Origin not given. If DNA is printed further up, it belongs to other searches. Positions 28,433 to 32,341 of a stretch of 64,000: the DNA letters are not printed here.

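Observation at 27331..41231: Four-gene operon mixing BREX type-2 parts (BrxD-like ATPase, Lhr/DUF1998 helicase, PglW-like NERD-tandem kinase) with a 1202-aa HhH protein, but no methyltransferase or phosphatase: candidate undescribed defence system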

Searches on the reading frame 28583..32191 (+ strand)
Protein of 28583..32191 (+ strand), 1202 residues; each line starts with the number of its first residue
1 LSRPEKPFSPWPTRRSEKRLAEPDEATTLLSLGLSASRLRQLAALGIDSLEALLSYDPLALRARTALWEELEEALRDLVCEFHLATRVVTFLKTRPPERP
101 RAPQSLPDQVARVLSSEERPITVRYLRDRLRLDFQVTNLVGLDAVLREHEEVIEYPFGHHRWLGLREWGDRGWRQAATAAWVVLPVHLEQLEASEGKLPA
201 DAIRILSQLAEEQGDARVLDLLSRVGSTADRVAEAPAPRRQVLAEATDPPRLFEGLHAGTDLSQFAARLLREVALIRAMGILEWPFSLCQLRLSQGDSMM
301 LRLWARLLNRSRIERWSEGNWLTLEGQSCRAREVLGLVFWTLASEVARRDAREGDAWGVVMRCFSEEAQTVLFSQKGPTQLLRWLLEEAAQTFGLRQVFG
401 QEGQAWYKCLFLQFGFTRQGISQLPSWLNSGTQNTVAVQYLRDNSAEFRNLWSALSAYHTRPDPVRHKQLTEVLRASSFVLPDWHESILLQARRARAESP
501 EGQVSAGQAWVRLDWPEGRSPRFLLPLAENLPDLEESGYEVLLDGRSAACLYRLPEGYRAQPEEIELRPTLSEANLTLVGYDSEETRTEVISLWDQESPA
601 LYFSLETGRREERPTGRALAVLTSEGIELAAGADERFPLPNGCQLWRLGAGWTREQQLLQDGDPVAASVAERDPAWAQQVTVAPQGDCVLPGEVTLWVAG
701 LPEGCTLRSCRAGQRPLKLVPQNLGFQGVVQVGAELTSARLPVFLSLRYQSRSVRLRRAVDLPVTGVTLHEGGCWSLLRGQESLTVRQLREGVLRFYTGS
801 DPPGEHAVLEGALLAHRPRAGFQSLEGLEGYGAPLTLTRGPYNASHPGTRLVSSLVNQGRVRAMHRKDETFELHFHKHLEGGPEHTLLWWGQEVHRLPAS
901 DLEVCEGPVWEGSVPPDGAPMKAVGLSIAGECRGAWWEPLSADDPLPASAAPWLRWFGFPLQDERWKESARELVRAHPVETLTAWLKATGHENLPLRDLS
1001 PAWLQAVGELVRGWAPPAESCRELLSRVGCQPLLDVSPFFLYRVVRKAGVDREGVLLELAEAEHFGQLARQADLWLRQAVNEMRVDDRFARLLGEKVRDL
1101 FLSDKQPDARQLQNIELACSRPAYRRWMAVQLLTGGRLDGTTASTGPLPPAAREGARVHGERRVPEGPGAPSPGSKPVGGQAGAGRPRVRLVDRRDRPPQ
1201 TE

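Call 4: search_protein_families(library=pfam, proteins=[window:28583-32191:+], max_evalue=0.01)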
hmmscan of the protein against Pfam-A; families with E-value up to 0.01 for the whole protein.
window:28583-32191:+ (1202 aa): 0 families

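Call 5: search_protein_families(library=padloc, proteins=[window:28583-32191:+], max_evalue=0.01)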
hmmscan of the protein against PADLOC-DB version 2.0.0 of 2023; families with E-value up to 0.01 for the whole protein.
window:28583-32191:+ (1202 aa): 0 families

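Call 11: find_homologous_proteins(query=window:28583-32191:+)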
Query window:28583-32191:+ (1202 aa): 4 proteins with E <= 0.001 among 8000 candidates.
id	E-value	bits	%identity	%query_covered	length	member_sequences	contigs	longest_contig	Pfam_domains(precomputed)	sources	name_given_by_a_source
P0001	0.0e+0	2692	100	98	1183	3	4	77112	-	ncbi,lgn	-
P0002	1.3e-39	154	29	70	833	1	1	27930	-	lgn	-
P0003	2.5e-34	136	25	66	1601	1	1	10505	PF03118.22,PF04545.23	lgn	-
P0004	3.0e-13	66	26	63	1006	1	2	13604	-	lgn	-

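Call 12: find_encoding_contigs(protein=P0001, flank=10000, max_places=4)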
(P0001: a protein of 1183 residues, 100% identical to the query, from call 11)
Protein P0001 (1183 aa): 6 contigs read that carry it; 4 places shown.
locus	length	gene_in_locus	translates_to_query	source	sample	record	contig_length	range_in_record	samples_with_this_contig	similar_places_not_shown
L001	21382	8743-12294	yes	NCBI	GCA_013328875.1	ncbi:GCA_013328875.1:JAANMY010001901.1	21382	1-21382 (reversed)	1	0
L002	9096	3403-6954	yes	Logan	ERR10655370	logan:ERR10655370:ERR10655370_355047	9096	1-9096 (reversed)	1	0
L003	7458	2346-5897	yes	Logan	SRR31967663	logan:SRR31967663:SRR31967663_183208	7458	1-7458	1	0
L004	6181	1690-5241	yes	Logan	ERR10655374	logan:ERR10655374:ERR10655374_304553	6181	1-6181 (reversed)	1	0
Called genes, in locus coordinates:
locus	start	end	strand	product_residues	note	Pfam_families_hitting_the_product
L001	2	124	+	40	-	?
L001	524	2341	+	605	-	-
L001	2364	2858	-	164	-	-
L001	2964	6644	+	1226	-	PF00211:Guanylate_cyc (weak), PF07719:TPR_2 (faint), PF13191:AAA_16, PF13424:TPR_12 (faint)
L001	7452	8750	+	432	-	PF10923:BrxC_BrxD, PF13401:AAA_22 (faint)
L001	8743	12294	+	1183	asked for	-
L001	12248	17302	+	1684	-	PF00270:DEAD, PF00271:Helicase_C, PF09369:MZB (weak)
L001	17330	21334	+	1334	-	PF08378:NERD, PF00069:Pkinase, PF07714:PK_Tyr_Ser-Thr, PF00069:Pkinase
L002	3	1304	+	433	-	?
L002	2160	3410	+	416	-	PF10923:BrxC_BrxD, PF13401:AAA_22 (faint)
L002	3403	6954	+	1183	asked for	-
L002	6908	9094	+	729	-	?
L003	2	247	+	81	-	?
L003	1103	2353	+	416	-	PF10923:BrxC_BrxD, PF13401:AAA_22 (faint)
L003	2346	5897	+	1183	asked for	-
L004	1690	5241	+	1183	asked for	-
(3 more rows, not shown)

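Call 13: find_encoding_contigs(protein=P0002, flank=10000, max_places=4)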
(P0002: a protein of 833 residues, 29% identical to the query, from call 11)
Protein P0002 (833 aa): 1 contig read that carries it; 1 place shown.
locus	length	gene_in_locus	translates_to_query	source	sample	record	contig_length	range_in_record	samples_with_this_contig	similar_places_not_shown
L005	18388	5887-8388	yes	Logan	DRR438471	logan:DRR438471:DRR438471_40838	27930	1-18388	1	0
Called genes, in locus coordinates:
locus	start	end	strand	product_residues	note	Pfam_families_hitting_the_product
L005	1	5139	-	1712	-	PF00270:DEAD, PF00271:Helicase_C, PF09369:MZB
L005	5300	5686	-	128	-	-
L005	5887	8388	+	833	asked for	-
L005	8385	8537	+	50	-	-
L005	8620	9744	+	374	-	-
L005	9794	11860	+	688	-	PF28530:DUF8426, PF14338:Mrr_N (faint), PF00004:AAA, PF07726:AAA_3 (weak), PF07728:AAA_5, PF13401:AAA_22, PF28529:McrB_lid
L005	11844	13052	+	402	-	PF10117:McrBC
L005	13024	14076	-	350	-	-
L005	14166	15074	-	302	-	PF20815:GIY_YIG_2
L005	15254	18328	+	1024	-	PF01230:HIT, PF11969:DcpS_C, PF00270:DEAD (weak), PF04851:ResIII, PF00271:Helicase_C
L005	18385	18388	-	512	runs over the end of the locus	PF13250:SNIPE, PF10544:T5orf172, PF13455:MUG113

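Call 14: find_encoding_contigs(protein=P0003, flank=10000, max_places=4)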
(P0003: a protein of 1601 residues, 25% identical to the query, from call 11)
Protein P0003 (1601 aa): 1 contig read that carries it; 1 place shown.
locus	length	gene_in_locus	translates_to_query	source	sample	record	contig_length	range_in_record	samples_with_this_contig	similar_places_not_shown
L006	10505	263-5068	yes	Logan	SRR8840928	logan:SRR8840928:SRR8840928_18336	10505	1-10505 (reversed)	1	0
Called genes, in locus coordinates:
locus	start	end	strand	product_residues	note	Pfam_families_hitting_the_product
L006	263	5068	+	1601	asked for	PF03118:RNA_pol_A_CTD, PF04545:Sigma70_r4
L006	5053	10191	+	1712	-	PF00270:DEAD, PF04851:ResIII (weak), PF00271:Helicase_C, PF09369:MZB (weak)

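Call 15: find_encoding_contigs(protein=P0004, flank=10000, max_places=4)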
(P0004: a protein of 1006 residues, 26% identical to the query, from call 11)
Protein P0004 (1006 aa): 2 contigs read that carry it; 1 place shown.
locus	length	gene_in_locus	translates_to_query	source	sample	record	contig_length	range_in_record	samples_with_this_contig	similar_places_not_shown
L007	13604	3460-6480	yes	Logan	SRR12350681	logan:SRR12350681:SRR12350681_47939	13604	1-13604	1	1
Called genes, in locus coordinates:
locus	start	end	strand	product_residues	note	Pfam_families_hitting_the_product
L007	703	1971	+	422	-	-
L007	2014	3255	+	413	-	PF14281:PDDEXK_4 (weak)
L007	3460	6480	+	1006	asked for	-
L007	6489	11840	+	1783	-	PF00270:DEAD, PF00271:Helicase_C, PF09369:MZB (weak)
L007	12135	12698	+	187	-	PF07638:Sigma70_ECF, PF04545:Sigma70_r4, PF08281:Sigma70_r4_2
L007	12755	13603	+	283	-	?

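Call 16: search_protein_families(library=padloc, proteins=[window:28583-32191:+, P0002, P0003, P0004], max_evalue=10)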
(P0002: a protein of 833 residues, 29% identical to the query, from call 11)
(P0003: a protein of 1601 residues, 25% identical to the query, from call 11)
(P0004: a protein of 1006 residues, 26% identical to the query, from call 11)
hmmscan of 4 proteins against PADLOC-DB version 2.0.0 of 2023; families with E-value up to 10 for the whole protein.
window:28583-32191:+ (1202 aa): 0 families

P0002 (833 aa): 0 families

P0003 (1601 aa): 2 families
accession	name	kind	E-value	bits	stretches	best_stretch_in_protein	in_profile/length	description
PDLC02512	PglW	-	1.1e-09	34.8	1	85-345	798-946/1403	PglW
PDLC02203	MzaA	-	4.5e-05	19.9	1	304-344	609-649/683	-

P0004 (1006 aa): 0 families

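Call 31: find_related_loci(query=A2, collection=metagenome_contigs, flank=10000)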
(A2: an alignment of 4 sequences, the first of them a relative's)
Query A2 (1183 aa) in metagenome_contigs; peptide patterns used: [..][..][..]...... (x = any residue, [..] = any of these).
49 stretches matched a pattern; 39 encode a relative of the query (tblastn E <= 1e-3); 39 distinct loci.
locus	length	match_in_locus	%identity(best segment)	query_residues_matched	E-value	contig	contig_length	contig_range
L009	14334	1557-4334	27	267-1114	4e-62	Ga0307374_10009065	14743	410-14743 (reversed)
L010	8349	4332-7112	27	267-1114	5e-62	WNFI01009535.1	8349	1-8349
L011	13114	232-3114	27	232-1114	3e-60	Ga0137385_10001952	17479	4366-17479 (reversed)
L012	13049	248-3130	27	232-1114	3e-60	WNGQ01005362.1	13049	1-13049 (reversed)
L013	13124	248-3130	27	232-1114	3e-60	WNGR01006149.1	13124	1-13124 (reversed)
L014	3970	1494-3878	27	267-1010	1e-58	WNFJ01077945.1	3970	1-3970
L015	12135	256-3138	27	232-1114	2e-57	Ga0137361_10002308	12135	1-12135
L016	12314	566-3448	27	232-1114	2e-57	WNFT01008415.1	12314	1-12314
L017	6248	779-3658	25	225-1114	1e-56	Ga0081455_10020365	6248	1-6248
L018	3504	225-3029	25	267-1114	1e-55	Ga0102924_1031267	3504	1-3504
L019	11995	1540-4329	25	267-1114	3e-53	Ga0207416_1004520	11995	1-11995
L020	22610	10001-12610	27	221-1027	5e-51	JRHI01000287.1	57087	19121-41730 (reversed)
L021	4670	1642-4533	25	232-1114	4e-51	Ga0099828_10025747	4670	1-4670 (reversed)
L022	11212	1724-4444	26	268-1114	1e-50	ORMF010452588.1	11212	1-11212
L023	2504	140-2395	27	268-1107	4e-49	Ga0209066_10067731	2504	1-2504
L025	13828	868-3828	23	214-1116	6e-47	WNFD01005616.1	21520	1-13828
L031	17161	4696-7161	32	254-1012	6e-30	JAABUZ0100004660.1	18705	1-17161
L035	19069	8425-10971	28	221-1010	3e-60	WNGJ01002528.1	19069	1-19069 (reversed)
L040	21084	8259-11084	31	231-1114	4e-17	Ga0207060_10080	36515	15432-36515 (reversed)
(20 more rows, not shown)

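Call 36: search_protein_families(library=padloc, proteins=[L009:1434-4367:+, L011:226-3147:+, L017:203-3670:+, L020:10031-12472:+, L025:916-3855:+, L031:4546-7602:+, L035:8467-11421:+, L040:6273-11114:+], max_evalue=1)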
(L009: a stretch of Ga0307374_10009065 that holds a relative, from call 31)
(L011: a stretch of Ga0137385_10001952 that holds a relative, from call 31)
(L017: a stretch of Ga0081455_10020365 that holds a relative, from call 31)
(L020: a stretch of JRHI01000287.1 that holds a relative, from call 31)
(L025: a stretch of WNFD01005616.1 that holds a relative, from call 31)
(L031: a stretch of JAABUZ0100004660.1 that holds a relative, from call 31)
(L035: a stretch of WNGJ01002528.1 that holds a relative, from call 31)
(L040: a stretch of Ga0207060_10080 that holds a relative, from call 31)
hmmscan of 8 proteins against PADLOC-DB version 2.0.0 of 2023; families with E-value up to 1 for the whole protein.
L009:1434-4367:+ (978 aa): 0 families

L011:226-3147:+ (974 aa): 0 families

L017:203-3670:+ (1156 aa): 0 families

L020:10031-12472:+ (814 aa): 0 families

L025:916-3855:+ (980 aa): 0 families

L031:4546-7602:+ (1019 aa): 0 families

L035:8467-11421:+ (985 aa): 0 families

L040:6273-11114:+ (1614 aa): 2 families
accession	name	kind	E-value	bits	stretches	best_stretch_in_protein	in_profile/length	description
PDLC02512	PglW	-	0.00017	17.6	1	104-356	804-943/1403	PglW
PDLC02203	MzaA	-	0.004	13.5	1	300-361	596-652/683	-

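Call 37: search_solved_structures(query=A2, max_evalue=10)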
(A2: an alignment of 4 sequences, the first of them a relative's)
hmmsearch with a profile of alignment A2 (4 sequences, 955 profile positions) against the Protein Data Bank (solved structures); distinct sequences matched with E-value up to 10: 2.
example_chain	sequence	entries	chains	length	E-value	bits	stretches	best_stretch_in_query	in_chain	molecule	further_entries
7mcc_A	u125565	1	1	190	0.096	13.7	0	911-942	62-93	AI-designed TIM-barrel F2C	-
7smj_A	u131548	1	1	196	0.21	12.6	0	911-942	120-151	AI-designed TIM-barrel F2N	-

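Call 39: search_protein_representatives(alignment_id=A2)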
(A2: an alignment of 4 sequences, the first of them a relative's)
Query: 4 sequences, 955 profile positions. Proteins with E-value up to 0.001 (for the whole library): 815; up to 1e-10: 694; up to 1e-30: 460. The best 150 are listed.
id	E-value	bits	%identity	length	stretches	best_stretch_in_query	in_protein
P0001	0.0e+00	1214.1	-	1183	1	1-954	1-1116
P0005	1.3e-226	771.2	-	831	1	25-952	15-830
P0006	1.1e-217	741.7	-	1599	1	35-953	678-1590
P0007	9.4e-169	579.8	-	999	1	35-954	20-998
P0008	6.0e-147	507.6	-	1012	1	39-950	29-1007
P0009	2.4e-136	472.5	-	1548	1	36-953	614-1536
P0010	1.7e-133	463.1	-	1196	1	25-952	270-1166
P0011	2.4e-133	462.6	-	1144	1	30-953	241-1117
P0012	2.5e-130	452.6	-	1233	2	30-953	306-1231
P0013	5.0e-130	451.6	-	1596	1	36-953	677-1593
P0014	7.3e-130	451.1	-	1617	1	36-953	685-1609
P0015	8.7e-128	444.2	-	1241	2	29-952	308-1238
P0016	1.0e-127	443.9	-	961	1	58-952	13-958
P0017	1.1e-127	443.9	-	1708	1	32-950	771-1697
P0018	2.1e-127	442.9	-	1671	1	32-952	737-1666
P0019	4.1e-127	442.0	-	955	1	33-952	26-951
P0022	5.5e-124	431.6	-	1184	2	24-908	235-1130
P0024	2.1e-123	429.7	-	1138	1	27-953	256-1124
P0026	1.7e-122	426.7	-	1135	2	25-952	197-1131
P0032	3.6e-119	415.7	-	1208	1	27-953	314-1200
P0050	1.2e-110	387.5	-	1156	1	32-953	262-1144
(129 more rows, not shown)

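Call 41: search_protein_families(library=pfam, alignment_id=A3, max_evalue=0.001)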
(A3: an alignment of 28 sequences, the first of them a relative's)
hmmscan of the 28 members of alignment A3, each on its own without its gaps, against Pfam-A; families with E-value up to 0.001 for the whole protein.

A. member 1, P0055 (2171 aa): 2 families
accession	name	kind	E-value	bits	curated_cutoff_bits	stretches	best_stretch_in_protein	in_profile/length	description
PF03118.21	RNA_pol_A_CTD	-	7.1e-39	131.8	23.8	2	681-732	15-66/67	Bacterial RNA polymerase, alpha chain C terminal domain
PF14520.12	HHH_5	-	7.7e-12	46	27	0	362-402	11-51/57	Helix-hairpin-helix domain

B. families by the number of members that match (of 28 scanned): 8 families
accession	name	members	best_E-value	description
PF04545.22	Sigma70_r4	11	3.4e-14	Sigma-70, region 4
PF03118.21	RNA_pol_A_CTD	8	6e-40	Bacterial RNA polymerase, alpha chain C terminal domain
PF14520.12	HHH_5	4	7.7e-12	Helix-hairpin-helix domain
PF05099.18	TerB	2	1.8e-10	Tellurite resistance protein TerB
PF04542.20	Sigma70_r2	1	1.4e-06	Sigma-70 region 2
PF22993.4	SAM_EPH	1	1.2e-05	Ephrin receptor 1 SAM domain-like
PF21794.3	RAD51D_N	1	0.00028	RAD51D, N-terminal domain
PF13518.12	HTH_28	1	0.00036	Helix-turn-helix domain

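Call 42: search_protein_families(library=padloc, alignment_id=A3, max_evalue=0.01)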
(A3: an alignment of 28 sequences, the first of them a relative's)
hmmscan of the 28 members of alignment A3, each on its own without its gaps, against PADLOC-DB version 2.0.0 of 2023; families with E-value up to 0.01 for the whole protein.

A. member 1, P0055 (2171 aa): 1 family
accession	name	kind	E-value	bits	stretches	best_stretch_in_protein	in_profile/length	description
PDLC02512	PglW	-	8.3e-10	35.2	0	558-625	787-854/1403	PglW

B. families by the number of members that match (of 28 scanned): 2 families
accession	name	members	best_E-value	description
PDLC02203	MzaA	8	3.4e-24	-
PDLC02512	PglW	8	8.3e-10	PglW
